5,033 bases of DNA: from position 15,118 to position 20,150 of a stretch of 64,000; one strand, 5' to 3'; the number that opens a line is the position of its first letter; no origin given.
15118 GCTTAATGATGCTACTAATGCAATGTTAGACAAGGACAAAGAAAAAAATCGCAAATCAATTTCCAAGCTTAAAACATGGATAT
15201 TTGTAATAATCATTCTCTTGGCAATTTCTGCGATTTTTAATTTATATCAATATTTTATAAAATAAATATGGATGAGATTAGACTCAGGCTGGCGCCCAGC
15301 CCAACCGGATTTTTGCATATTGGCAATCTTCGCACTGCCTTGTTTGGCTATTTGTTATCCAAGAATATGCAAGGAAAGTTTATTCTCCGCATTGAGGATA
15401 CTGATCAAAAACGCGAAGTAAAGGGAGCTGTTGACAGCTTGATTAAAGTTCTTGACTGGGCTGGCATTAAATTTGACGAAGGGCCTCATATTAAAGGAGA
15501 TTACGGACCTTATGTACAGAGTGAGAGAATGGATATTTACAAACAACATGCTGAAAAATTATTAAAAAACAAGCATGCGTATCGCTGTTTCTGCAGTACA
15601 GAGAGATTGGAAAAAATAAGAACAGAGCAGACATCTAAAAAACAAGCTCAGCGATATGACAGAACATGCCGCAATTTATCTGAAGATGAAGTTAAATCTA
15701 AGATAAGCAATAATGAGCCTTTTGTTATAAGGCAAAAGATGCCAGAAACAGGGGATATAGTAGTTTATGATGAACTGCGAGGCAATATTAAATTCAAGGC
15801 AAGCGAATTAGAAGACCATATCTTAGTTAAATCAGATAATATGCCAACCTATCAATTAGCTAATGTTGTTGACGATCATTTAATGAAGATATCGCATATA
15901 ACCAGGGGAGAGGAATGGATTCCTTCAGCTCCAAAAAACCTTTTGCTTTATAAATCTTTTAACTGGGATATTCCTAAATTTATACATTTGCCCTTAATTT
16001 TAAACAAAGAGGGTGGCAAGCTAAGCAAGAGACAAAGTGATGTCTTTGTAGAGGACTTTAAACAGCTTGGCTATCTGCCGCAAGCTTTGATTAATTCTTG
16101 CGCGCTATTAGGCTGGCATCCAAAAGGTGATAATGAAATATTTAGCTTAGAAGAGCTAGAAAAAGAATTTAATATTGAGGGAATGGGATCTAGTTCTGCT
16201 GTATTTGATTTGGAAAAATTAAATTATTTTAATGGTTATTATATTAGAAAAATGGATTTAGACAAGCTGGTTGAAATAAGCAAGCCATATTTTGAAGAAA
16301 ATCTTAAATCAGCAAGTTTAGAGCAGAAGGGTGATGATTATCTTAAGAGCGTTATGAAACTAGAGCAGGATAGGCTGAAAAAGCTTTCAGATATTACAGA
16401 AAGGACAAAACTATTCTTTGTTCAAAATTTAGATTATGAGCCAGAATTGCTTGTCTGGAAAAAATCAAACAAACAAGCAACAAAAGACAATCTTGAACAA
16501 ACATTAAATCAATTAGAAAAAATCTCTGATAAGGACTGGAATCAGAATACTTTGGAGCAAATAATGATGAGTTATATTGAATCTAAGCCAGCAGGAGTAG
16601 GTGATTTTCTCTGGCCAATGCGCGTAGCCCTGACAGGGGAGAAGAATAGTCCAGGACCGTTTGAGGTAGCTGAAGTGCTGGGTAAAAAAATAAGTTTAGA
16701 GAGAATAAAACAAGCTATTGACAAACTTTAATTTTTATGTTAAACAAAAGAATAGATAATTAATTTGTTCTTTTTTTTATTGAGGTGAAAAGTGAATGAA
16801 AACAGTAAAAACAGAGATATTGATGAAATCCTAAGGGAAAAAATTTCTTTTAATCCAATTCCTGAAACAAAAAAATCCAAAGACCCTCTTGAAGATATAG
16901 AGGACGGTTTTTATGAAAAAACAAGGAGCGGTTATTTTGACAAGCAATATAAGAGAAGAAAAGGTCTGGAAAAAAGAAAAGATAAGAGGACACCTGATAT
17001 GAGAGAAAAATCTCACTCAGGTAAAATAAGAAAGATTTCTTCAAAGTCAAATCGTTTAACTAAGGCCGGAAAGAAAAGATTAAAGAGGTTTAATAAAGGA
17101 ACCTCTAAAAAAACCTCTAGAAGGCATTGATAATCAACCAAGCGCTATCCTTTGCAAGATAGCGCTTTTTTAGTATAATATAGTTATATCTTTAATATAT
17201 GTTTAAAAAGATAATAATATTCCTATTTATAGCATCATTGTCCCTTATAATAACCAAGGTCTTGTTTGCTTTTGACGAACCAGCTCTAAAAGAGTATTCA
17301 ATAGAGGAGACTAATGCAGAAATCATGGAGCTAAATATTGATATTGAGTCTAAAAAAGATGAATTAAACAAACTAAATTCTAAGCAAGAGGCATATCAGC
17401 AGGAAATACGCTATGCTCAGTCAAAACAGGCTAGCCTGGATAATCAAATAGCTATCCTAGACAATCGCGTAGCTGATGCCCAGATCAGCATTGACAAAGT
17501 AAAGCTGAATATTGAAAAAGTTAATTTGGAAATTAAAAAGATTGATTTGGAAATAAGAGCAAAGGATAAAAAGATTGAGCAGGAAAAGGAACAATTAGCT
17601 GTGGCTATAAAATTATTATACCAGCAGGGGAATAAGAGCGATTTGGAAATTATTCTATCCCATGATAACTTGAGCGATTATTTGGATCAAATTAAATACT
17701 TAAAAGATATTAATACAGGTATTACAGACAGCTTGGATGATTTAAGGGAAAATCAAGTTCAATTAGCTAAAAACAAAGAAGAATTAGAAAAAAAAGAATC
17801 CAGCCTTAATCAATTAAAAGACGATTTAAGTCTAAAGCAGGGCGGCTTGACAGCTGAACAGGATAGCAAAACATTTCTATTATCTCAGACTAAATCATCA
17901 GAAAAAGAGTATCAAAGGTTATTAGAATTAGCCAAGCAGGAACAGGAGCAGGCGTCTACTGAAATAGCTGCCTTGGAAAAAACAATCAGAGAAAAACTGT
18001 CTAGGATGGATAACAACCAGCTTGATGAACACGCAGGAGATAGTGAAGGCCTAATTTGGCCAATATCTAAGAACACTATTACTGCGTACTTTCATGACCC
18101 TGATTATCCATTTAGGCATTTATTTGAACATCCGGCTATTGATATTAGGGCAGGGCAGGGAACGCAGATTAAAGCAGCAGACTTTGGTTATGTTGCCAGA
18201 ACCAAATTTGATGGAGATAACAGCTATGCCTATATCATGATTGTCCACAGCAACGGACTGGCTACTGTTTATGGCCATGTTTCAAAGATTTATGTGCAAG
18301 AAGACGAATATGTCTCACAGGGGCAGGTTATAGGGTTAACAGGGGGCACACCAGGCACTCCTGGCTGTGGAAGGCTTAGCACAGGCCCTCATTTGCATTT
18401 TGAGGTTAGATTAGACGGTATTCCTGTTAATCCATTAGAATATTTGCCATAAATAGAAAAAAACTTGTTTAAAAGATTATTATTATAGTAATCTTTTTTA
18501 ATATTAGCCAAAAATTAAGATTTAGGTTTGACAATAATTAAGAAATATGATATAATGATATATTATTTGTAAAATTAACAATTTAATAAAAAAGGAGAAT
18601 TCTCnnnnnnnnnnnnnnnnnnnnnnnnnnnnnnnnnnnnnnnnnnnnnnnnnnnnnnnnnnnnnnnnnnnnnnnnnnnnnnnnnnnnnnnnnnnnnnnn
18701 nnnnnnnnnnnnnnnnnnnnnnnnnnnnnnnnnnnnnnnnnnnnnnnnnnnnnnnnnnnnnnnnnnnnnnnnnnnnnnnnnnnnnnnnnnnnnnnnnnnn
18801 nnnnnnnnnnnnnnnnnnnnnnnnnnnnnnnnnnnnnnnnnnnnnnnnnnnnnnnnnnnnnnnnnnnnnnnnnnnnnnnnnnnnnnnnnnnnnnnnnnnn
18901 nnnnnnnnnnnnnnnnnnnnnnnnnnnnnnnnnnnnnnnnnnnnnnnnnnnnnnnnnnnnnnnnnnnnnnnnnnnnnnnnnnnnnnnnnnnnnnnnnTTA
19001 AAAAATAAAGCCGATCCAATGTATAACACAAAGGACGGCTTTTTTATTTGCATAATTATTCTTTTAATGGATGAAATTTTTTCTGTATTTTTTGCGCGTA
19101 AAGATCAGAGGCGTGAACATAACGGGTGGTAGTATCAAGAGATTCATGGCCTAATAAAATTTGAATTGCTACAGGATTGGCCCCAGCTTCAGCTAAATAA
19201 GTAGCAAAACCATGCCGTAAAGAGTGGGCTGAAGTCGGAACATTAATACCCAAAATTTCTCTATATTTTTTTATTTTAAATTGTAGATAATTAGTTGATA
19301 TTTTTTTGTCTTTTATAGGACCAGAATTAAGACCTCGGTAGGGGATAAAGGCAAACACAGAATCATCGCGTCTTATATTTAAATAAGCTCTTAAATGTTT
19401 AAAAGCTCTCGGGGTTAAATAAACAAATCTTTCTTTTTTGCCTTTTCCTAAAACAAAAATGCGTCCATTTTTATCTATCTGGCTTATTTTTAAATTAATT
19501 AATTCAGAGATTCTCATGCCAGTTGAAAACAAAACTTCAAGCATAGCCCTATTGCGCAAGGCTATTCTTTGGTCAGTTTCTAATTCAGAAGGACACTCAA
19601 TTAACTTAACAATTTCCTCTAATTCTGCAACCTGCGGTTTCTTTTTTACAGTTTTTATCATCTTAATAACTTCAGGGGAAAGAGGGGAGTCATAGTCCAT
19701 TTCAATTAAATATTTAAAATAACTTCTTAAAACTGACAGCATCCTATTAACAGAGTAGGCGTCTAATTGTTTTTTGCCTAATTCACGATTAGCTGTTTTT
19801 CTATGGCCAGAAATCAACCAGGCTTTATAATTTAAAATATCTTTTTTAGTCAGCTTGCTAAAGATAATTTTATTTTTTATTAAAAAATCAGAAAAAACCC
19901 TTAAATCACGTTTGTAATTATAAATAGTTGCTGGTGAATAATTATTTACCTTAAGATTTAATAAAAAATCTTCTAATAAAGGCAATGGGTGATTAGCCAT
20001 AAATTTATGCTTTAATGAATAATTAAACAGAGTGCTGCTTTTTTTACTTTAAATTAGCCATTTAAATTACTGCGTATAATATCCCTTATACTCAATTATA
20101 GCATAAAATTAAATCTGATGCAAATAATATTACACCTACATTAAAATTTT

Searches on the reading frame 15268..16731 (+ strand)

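Call 33: search_protein_families(library=pfam, max_evalue=0.0001, proteins=[window:15268-16731:+])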
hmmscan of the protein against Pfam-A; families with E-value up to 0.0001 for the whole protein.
window:15268-16731:+ (487 aa): 2 families
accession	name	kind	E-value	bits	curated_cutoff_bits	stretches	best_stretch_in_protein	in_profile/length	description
PF00749.27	tRNA-synt_1c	-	1.1e-104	350.1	23.4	1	3-319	1-313/314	tRNA synthetases class I (E and Q), catalytic domain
PF19269.4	Anticodon_2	-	1.2e-33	116.9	23.6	1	336-484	4-141/141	Anticodon binding domain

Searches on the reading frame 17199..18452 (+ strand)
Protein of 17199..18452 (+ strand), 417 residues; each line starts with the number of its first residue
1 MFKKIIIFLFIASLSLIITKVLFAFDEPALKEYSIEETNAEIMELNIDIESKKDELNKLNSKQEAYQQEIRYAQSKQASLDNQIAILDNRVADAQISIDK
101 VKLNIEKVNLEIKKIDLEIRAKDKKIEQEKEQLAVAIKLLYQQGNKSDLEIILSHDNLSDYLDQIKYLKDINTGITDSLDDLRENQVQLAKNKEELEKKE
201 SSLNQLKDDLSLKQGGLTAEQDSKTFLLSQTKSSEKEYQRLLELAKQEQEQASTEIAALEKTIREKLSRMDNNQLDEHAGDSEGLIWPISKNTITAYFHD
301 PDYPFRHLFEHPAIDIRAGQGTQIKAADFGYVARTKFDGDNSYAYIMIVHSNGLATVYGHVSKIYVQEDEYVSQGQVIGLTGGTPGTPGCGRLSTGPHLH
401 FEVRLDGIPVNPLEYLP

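Call 27: search_protein_families(library=pfam, max_evalue=0.001, proteins=[window:17199-18452:+])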
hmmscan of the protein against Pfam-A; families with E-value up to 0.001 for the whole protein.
window:17199-18452:+ (417 aa): 1 family
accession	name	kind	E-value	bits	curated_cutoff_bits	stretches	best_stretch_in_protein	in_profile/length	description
PF01551.29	Peptidase_M23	-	5e-23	81.6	28.7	1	311-412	3-96/96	Peptidase family M23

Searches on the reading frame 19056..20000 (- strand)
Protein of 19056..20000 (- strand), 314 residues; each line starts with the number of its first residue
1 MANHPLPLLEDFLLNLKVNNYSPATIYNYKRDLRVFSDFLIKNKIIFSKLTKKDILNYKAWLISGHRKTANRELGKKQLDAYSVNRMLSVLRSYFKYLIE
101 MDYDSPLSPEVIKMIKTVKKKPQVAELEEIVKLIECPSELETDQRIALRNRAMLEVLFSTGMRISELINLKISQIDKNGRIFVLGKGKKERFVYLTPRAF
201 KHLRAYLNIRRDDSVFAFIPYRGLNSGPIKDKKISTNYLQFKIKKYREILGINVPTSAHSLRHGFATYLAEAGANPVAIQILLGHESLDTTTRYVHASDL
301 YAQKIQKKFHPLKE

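Call 27: search_protein_families(library=pfam, max_evalue=0.001, proteins=[window:19056-20000:-])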
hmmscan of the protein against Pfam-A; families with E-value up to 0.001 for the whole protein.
window:19056-20000:- (314 aa): 4 families
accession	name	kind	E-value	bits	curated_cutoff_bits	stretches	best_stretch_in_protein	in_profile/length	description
PF00589.27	Phage_integrase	-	8.9e-35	120.4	27.1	1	128-299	6-170/172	Phage integrase family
PF02899.23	Phage_int_SAM_1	-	1.2e-12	48.3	22.3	1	10-99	2-80/83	Phage integrase, N-terminal SAM-like domain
PF13495.12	Phage_int_SAM_4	-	2.7e-08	34.5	27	1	8-103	1-83/85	Phage integrase, N-terminal SAM-like domain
PF13102.12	Phage_int_SAM_5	-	8.3e-07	29.7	22.3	1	15-103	12-87/98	Phage integrase SAM-like domain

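Call 30: search_protein_families(library=ncbifam, max_evalue=0.1, proteins=[window:19056-20000:-])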
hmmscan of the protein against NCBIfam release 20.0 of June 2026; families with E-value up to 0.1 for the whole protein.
window:19056-20000:- (314 aa): 13 families
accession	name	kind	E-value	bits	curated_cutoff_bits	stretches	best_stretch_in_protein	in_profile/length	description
TIGR02224.1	recomb_XerC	equivalog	5e-57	193.5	335.15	1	11-311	2-291/295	tyrosine recombinase XerC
TIGR02225.1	recomb_XerD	equivalog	1.9e-55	188.3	329.6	1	11-312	2-289/290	site-specific tyrosine recombinase XerD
NF001399.0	PRK00283.1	subfamily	5.1e-54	183.5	279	1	8-313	8-299/300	tyrosine recombinase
NF040815.2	recomb_XerA_Arch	equivalog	6.6e-51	173.4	220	1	10-299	1-256/263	site-specific tyrosine recombinase/integron integrase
NF002331.0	PRK01287.1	subfamily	2.6e-36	125.3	371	1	8-312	29-327/365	site-specific tyrosine recombinase XerC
NF003462.0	PRK05084.1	equivalog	2.9e-32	111.8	267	2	148-300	195-347/360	tyrosine recombinase XerS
TIGR02249.1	integrase_gron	subfamily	8.2e-24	84.5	265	2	225-306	228-309/315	integron integrase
NF011946.0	PRK15417.1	equivalog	2.3e-13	50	435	2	226-301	244-319/337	integron integrase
NF040693.1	recomb_GmtY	equivalog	4.1e-08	32.9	340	1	255-298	390-433/441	gamma-mobile-trio recombinase GmtY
NF007370.0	PRK09870.1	subfamily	6.3e-08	32.5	221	1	145-296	29-178/200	tyrosine-type DNA invertase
NF007371.0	PRK09871.1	subfamily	6.3e-08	32.4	222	1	149-297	27-174/198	tyrosine-type DNA invertase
NF041502.1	integrase_1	equivalog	5.5e-06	25.4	350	1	248-308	311-371/484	site-specific integrase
NF002685.0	PRK02436.1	equivalog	0.0082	16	178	1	85-294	58-243/245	site-specific tyrosine recombinase XerD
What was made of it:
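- On Integron (attC array / CALIN): The only tyrosine recombinase, at 19056-20000, scores 84.5 bits against a 265-bit cutoff on TIGR02249 and looks Xer-like (calls 27, 30).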
